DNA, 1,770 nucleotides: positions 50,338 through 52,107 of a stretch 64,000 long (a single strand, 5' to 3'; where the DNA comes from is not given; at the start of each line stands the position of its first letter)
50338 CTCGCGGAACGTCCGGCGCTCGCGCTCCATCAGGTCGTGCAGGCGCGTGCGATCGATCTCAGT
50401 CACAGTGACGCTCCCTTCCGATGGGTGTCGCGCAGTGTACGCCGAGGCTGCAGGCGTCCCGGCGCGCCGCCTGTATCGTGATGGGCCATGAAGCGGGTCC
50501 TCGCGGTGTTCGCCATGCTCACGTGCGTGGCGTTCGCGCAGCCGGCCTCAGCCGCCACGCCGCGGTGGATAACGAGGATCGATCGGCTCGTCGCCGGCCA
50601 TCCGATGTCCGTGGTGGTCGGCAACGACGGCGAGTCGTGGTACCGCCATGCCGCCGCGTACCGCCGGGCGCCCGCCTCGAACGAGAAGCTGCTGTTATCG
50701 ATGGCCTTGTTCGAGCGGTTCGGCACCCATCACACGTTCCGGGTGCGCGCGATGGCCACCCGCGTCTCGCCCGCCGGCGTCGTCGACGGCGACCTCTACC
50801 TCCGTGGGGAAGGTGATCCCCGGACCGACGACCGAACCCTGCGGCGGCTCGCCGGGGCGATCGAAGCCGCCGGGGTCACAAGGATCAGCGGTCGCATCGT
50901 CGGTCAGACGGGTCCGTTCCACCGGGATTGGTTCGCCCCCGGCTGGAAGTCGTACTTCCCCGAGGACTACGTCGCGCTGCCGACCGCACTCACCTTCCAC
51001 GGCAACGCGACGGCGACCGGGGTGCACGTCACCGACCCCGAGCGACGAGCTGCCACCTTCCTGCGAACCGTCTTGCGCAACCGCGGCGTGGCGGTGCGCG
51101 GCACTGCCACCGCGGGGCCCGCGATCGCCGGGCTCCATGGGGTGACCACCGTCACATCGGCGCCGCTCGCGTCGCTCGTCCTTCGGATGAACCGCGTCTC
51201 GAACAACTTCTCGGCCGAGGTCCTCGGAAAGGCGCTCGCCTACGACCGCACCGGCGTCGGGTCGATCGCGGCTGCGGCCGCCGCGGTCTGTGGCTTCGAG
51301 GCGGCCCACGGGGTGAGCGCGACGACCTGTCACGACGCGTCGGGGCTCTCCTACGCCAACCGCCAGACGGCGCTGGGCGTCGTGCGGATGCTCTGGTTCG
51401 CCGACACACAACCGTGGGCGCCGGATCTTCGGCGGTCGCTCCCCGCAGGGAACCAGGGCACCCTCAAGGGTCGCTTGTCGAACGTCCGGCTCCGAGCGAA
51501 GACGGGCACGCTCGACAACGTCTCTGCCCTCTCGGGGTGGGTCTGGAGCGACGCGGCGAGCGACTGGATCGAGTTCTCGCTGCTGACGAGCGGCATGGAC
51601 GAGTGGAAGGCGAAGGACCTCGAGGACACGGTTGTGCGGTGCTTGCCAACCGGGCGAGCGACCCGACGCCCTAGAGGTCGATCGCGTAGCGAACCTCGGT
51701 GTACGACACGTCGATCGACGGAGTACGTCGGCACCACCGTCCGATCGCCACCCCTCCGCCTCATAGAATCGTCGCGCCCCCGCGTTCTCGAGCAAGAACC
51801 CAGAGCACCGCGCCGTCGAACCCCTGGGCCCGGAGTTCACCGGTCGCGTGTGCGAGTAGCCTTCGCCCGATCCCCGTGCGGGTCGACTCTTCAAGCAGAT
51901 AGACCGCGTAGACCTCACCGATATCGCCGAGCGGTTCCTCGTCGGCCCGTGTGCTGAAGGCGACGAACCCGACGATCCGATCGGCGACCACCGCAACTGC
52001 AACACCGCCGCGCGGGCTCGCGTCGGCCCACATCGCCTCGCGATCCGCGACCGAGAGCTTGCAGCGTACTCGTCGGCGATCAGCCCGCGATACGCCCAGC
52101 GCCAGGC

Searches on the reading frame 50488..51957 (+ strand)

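Call 52: search_protein_families(library=pfam, proteins=[window:50488-51957:+], max_evalue=0.001)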
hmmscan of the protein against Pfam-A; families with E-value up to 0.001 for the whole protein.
window:50488-51957:+ (489 aa): 1 family
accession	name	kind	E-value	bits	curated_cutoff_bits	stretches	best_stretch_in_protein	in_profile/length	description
PF02113.21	Peptidase_S13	-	1.2e-50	173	22.8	2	169-385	216-440/444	D-Ala-D-Ala carboxypeptidase 3 (S13) family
